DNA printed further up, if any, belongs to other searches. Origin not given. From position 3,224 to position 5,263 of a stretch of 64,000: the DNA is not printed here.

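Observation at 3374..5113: FlaI/TadA-type secretion ATPase fused to an N-terminal ferredoxin-like 4xCys-cluster domain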

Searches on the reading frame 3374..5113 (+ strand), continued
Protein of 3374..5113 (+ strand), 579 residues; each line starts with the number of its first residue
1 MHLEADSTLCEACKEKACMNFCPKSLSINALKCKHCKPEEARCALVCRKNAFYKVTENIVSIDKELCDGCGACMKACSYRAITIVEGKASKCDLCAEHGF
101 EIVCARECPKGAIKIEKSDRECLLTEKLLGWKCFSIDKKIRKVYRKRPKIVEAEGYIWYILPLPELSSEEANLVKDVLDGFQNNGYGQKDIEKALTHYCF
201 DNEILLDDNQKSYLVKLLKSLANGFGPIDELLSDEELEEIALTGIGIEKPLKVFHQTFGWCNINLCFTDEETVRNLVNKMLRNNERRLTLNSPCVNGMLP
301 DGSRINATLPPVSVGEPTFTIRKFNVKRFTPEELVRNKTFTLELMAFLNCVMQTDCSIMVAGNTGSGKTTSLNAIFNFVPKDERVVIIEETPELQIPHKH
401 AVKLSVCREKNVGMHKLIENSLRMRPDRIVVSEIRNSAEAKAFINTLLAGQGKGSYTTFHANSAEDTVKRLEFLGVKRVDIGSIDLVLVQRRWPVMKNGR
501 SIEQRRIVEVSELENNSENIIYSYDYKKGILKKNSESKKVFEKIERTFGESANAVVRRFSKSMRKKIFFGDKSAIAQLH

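Call 24: find_encoding_contigs(protein=P0034, flank=10000, max_places=2)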
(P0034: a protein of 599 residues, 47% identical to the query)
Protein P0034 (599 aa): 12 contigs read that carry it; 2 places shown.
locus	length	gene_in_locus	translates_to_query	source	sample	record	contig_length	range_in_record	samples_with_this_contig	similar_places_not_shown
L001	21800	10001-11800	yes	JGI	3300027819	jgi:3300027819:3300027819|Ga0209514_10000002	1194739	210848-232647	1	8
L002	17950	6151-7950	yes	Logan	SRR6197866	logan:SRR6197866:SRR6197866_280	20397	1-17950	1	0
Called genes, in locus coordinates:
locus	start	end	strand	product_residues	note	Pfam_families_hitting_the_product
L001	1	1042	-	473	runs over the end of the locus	PF02310:B12-binding, PF04055:Radical_SAM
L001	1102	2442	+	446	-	PF13231:PMT_2 (weak)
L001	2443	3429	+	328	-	PF08241:Methyltransf_11, PF13649:Methyltransf_25, PF13847:Methyltransf_31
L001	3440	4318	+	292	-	PF08003:Methyltransf_9 (weak), PF13489:Methyltransf_23, PF01209:Ubie_methyltran, PF02353:CMAS, PF13649:Methyltransf_25, PF13847:Methyltransf_31, PF08241:Methyltransf_11, PF08242:Methyltransf_12, +1 more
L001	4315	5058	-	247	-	PF00535:Glycos_transf_2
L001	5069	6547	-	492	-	PF01943:Polysacc_synt, PF13440:Polysacc_synt_3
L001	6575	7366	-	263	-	PF01209:Ubie_methyltran (weak), PF03602:Cons_hypoth95 (weak), PF05175:MTS (faint), PF13489:Methyltransf_23, PF13649:Methyltransf_25, PF13847:Methyltransf_31, PF08241:Methyltransf_11, PF08242:Methyltransf_12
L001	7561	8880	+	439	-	-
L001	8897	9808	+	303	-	PF00526:Dicty_CTDC (weak)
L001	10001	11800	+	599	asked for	PF00437:T2SSE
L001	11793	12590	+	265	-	PF00482:T2SSF (weak)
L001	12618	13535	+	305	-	PF00482:T2SSF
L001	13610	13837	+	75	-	-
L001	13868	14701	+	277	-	-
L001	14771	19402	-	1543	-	-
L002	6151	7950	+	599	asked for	PF00437:T2SSE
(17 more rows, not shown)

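Call 25: find_encoding_contigs(protein=P0056, flank=10000, max_places=2)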
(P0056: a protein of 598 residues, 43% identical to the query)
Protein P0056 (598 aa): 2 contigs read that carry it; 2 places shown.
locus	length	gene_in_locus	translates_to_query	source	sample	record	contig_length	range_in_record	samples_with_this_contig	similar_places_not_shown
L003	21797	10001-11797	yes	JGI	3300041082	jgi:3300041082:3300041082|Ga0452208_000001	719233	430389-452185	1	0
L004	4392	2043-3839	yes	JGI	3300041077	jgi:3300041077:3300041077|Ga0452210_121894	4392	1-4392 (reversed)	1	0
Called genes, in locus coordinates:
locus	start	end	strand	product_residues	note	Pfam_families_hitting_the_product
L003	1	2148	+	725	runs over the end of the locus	PF13522:GATase_6, PF13537:GATase_7, PF00733:Asn_synthase, PF24167:DUF7411 (faint), PF00733:Asn_synthase, PF01902:Diphthami_syn_2_N, PF28410:Diphthami_syn_2_C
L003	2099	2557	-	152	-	PF06695:Sm_multidrug_ex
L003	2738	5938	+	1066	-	PF19077:Big_13 (faint), PF00041:fn3, PF17957:Big_7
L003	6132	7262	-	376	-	PF01266:DAO (faint), PF01494:FAD_binding_3, PF05834:Lycopene_cycl (faint), PF07992:Pyr_redox_2 (faint), PF22578:GGR_cat (weak)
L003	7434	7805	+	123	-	PF07760:DUF1616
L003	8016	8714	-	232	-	PF01255:Prenyltransf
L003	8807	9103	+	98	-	-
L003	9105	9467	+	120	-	PF02643:DUF192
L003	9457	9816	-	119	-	-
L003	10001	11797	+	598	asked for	PF12797:Fer4_2 (faint), PF12838:Fer4_7 (faint), PF13187:Fer4_9 (faint), PF14697:Fer4_21 (faint), PF25160:LdpA_Fe-S-bd (weak), PF00037:Fer4, PF12837:Fer4_6 (weak), PF00437:T2SSE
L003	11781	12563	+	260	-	PF00482:T2SSF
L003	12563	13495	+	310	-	PF00482:T2SSF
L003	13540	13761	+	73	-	-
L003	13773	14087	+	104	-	PF01906:YbjQ_1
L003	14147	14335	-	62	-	-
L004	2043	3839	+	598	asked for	PF12797:Fer4_2 (faint), PF12838:Fer4_7 (faint), PF13187:Fer4_9 (faint), PF14697:Fer4_21 (faint), PF25160:LdpA_Fe-S-bd (weak), PF00037:Fer4, PF12837:Fer4_6 (weak), PF00437:T2SSE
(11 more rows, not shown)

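Call 26: predict_structure(alignment_id=A1)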
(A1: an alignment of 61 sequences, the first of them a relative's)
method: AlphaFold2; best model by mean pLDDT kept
length: 579 residues; sequences in the alignment: 61
mean_pLDDT: 90.9   pTM: 0.79
mean pLDDT of the five models: 90.9, 90.2, 90.1, 88.7, 88.2
residues with pLDDT >= 90: 402; 70-90: 165; 50-70: 3; < 50: 9
segments of 3 or more residues with pLDDT < 50: 571-579
pLDDT, mean of each block of 10 residues (from residue 1): 85 82 90 89 94 86 94 95 95 83 85 83 90 89 90 93 89 94 86 94 87 93 92 93 96 91 96 96 90 92 93 93 83 93 97 97 93 95 95 89 92 95 93 97 93 91 97 96 97 85 92 91 95 95 97 96 84 36
secondary structure, 60 per line:
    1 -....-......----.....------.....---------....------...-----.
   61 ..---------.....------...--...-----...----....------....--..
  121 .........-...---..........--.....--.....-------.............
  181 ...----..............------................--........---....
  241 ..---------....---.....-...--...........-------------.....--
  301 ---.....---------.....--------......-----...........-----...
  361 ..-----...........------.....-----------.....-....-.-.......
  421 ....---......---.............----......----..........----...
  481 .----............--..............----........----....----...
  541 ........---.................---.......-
elements in order: E2-5 H7-12 H17-21 H28-32 H42-45 E52-54 E60-62 H72-76 E83-85 E88-90 H103-106 E113-116 H119-129 E131-133 E140-146 E149-153 E156-160 H168-183 H188-201 H208-223 H226-233 E237-242 E252-255 E259-263 E265-267 H270-280 E294-298 E304-308 E318-322 H331-336 H342-352 E358-362 H368-378 E385-389 E401-405 H414-424 E428-433 H437-449 E454-459 H464-473 H478-481 E486-497 E500-513 E518-525 E530-533 H538-548 H552-568 H572-578

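Call 31: find_related_loci(query=A1, collection=genome_contigs, flank=6000)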
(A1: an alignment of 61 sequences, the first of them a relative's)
Query A1 (579 aa) in genome_contigs; peptide patterns used: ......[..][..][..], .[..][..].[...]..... (x = any residue, [..] = any of these).
600 stretches matched a pattern (row limit reached: there are more); 598 encode a relative of the query (tblastn E <= 1e-3); the best 80 are kept; 80 distinct loci.
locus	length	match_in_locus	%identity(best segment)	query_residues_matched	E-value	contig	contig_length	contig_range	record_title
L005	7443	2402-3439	37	224-561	2e-61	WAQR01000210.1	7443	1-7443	MAG: Candidatus Hydrothermarchaeota archaeon isolate S146_76_esom k151_612296, whole genome shotgun sequence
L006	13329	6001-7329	33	142-567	1e-58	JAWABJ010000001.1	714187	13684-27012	MAG: Candidatus Norongarragalinales archaeon isolate JZ-4_201803_bins_88 JZ-4_201803_bins_88_scaffold_1, whole genome sh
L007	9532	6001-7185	32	165-561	6e-58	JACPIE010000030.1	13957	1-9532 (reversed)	MAG: Candidatus Woesearchaeota archaeon isolate NC_groundwater_432_Ag_B-0.1um_40_22 GD18-4_B1_scaffold_1392258, whole ge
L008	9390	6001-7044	36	207-555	1e-57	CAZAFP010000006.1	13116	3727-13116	MAG TPA_asm: uncultured Methanosarcinales archaeon isolate binchicken_co32_262 genome assembly, contig: NODE_7924_length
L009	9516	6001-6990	36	224-545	1e-57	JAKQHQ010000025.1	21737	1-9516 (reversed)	MAG: archaeon isolate USDE_metabat.173 k141_465099, whole genome shotgun sequence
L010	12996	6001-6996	32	191-519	6e-58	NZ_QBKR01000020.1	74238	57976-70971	Melghirimyces profundicolus strain DSM 45787 Ga0183441_120, whole genome shotgun sequence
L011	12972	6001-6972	36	224-541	5e-55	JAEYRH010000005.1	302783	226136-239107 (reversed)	MAG: Bacillota bacterium isolate OH_CBB_53 k127_1022520, whole genome shotgun sequence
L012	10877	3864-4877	34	207-545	2e-54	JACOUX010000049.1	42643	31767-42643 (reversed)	MAG: Candidatus Woesearchaeota archaeon isolate NC_groundwater_84_Ag_S-0.1um_40_33 S35_SO-1_scaffold_256882, whole genom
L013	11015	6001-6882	39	224-513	3e-54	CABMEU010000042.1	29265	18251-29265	uncultured archaeon isolate LFW-252_2 genome assembly, contig: LFW2522_9, whole genome shotgun sequence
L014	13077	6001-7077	33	179-530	1e-53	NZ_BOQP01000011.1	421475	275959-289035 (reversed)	Winogradskya consettensis strain NBRC 14913 sequence011, whole genome shotgun sequence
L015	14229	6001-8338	35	190-525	8e-54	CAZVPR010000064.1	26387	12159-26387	MAG TPA_asm: uncultured Anaerolineales bacterium isolate SRP077602_co5_498 genome assembly, contig: NODE_9144_length_263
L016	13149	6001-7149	31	179-544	2e-53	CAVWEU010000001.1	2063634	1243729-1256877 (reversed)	MAG: uncultured Actinomycetota bacterium isolate MFD01275.bin.1.9 genome assembly, contig: contig_1548, whole genome sho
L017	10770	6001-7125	33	191-579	6e-53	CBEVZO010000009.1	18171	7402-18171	MAG TPA_asm: uncultured Anaerolineae bacterium isolate SRR15668623_binner12_Refined_42 genome assembly, contig: ERZ26872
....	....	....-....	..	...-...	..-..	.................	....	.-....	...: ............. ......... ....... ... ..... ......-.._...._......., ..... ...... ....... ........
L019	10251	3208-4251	34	181-525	1e-52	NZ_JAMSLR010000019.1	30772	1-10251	Thermalbibacter longus strain CFH 74404 Scaffold19, whole genome shotgun sequence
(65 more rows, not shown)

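Call 32: fold_search(model_id=the predicted structure, library=pdb)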
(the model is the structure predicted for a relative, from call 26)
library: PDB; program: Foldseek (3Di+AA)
matches with E <= 10: 1594; with E <= 0.001: 191
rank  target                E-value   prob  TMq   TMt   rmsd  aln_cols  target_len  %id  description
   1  2oap_2                5.8e-35  1.00  0.62  0.70   6.2       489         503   27  Crystal structure of the archaeal secretion ATPase GspE in complex with AMP-PNP (released 2007-02-13)
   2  2oap_1                2.1e-34  1.00  0.58  0.66   6.0       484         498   27  Crystal structure of the archaeal secretion ATPase GspE in complex with AMP-PNP (released 2007-02-13)
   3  4ii7_C                8.7e-33  1.00  0.57  0.64   8.0       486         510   23  Archaellum Assembly ATPase FlaI (released 2013-03-06)
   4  4ii7_D                8.7e-33  1.00  0.50  0.57   8.8       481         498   23  Archaellum Assembly ATPase FlaI (released 2013-03-06)
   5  4ihq_A                4.0e-32  1.00  0.52  0.57   7.1       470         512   24  Archaellum Assembly ATPase FlaI bound to ADP (released 2013-03-06)
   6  4ihq_C                5.1e-31  1.00  0.59  0.66   5.3       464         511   23  Archaellum Assembly ATPase FlaI bound to ADP (released 2013-03-06)
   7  4ii7_A                5.3e-31  1.00  0.56  0.64   7.5       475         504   24  Archaellum Assembly ATPase FlaI (released 2013-03-06)
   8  4ii7_B                7.5e-31  1.00  0.52  0.59   8.0       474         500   23  Archaellum Assembly ATPase FlaI (released 2013-03-06)
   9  8rjf_A                1.2e-30  1.00  0.53  0.70   5.2       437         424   24  TadA/CpaF with ADP (released 2024-08-14)
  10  8rkd_A                6.0e-30  1.00  0.53  0.70   5.3       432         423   25  TadA/CpaF with AMPPNP (released 2024-08-14)
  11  9e24_A                1.2e-29  1.00  0.47  0.60   6.6       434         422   25  Closed structure of CpaF without nucleotides (Apo dataset) (released 2025-04-23)
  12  8rkd_B                4.7e-27  1.00  0.51  0.69   8.7       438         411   23  TadA/CpaF with AMPPNP (released 2024-08-14)
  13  3jc8_Ba               1.7e-20  1.00  0.43  0.53  12.0       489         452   14  Architectural model of the type IVa pilus machine in a piliated state (released 2016-03-16)
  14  2pt7_B                4.2e-20  1.00  0.39  0.68   4.8       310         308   24  Crystal structure of Cag VirB11 (HP0525) and an inhibitory protein (HP1451) (released 2007-11-13)
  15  1g6o_A                3.4e-19  1.00  0.40  0.67   4.5       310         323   24  CRYSTAL STRUCTURE OF THE HELICOBACTER PYLORI ATPASE, HP0525, IN COMPLEX WITH ADP (released 2001-01-24)
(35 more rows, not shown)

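Call 38: list_cluster_members(proteins=[P0016, P0023, P0034, P0039, P0044, P0096, P0099, P0104, P0107, P0012])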
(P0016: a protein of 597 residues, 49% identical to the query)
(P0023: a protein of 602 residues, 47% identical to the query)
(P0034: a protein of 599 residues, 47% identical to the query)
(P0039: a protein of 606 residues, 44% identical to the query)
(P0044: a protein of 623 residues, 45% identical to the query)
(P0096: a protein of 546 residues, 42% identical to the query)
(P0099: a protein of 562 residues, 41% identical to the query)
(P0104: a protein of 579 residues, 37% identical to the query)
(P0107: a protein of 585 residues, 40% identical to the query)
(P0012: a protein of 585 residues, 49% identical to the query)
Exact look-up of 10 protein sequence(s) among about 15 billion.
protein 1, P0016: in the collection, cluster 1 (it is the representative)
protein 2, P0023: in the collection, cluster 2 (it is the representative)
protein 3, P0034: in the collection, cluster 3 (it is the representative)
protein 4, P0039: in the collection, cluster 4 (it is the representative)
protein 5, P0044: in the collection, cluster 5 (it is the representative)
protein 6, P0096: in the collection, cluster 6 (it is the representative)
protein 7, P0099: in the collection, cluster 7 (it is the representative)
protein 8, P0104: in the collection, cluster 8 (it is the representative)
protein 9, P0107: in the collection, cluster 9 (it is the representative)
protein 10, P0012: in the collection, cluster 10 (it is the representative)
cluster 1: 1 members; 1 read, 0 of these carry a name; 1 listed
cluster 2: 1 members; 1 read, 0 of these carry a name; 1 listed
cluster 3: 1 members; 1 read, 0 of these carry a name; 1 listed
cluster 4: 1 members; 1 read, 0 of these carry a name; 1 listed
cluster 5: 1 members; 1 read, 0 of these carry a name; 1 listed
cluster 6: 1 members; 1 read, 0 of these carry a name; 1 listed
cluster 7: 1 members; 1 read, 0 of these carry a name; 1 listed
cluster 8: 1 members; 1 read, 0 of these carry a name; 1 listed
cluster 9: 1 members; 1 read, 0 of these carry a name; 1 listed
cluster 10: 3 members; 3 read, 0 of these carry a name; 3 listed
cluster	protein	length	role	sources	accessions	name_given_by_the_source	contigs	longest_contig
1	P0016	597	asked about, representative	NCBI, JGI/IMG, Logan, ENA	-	-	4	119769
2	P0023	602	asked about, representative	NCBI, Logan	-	-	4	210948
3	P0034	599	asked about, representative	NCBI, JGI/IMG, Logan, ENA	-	-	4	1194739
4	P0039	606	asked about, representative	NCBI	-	-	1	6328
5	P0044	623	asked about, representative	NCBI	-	-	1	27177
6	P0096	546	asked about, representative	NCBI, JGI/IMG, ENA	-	-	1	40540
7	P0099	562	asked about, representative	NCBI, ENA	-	-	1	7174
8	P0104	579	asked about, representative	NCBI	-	-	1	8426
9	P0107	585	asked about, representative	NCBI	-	-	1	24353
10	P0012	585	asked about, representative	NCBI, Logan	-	-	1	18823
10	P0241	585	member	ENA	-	-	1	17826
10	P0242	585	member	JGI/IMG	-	-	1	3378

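Call 40: find_encoding_contigs(protein=P0096, flank=8000, max_places=1)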
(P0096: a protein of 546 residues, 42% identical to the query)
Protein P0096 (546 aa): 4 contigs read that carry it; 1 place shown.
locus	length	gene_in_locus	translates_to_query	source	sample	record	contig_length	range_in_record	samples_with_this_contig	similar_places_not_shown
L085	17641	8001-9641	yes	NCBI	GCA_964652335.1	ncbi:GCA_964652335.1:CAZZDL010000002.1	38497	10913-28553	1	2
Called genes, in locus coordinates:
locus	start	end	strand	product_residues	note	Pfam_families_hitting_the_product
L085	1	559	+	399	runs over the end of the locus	PF00482:T2SSF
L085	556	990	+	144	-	-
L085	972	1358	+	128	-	-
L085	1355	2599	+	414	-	-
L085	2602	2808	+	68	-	-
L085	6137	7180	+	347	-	-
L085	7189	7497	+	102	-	PF02643:DUF192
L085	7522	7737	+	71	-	-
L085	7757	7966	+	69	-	PF07927:HicA_toxin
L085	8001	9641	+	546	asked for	PF12797:Fer4_2 (faint), PF12798:Fer4_3 (faint), PF13247:Fer4_11, PF00037:Fer4 (weak), PF12837:Fer4_6 (weak), PF13237:Fer4_10 (weak), PF00437:T2SSE, PF27713:UCP018868 (weak), +4 more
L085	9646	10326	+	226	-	PF00482:T2SSF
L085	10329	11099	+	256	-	PF00482:T2SSF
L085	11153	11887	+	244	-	PF09754:PAC2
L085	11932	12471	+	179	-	PF01613:Flavin_Reduct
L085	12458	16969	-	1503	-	-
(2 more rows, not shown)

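Call 41: find_encoding_contigs(protein=P0107, flank=8000, max_places=1)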
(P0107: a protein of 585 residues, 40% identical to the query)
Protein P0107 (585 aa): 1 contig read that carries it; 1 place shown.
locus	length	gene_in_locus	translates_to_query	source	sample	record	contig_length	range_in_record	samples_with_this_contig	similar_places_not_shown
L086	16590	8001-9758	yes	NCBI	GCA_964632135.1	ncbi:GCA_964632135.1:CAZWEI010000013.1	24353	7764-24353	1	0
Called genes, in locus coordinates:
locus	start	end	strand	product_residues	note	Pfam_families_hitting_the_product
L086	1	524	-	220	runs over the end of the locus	PF02811:PHP, PF13263:PHP_C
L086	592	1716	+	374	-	PF13450:NAD_binding_8 (weak), PF01494:FAD_binding_3 (weak), PF22578:GGR_cat (weak)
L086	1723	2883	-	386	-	PF02350:Epimerase_2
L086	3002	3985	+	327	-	PF01073:3Beta_HSD, PF01370:Epimerase, PF04321:RmlD_sub_bind (weak), PF05368:NmrA, PF16363:GDP_Man_Dehyd, PF13460:NAD_binding_10, PF07993:NAD_binding_4 (weak)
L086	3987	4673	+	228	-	PF01209:Ubie_methyltran, PF05401:NodS (weak), PF13489:Methyltransf_23, PF13847:Methyltransf_31, PF08241:Methyltransf_11, PF08242:Methyltransf_12, PF13649:Methyltransf_25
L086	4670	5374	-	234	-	PF00535:Glycos_transf_2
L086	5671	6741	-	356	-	PF00106:adh_short (faint), PF04321:RmlD_sub_bind (weak), PF01073:3Beta_HSD, PF01370:Epimerase, PF02719:Polysacc_synt_2, PF07993:NAD_binding_4, PF13460:NAD_binding_10 (weak), PF16363:GDP_Man_Dehyd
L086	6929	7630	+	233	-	PF01255:Prenyltransf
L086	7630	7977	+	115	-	PF02643:DUF192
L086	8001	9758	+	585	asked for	PF00437:T2SSE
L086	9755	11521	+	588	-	PF00482:T2SSF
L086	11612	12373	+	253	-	-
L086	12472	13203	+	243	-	PF09754:PAC2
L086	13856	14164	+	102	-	-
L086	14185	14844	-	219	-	PF08713:DNA_alkylation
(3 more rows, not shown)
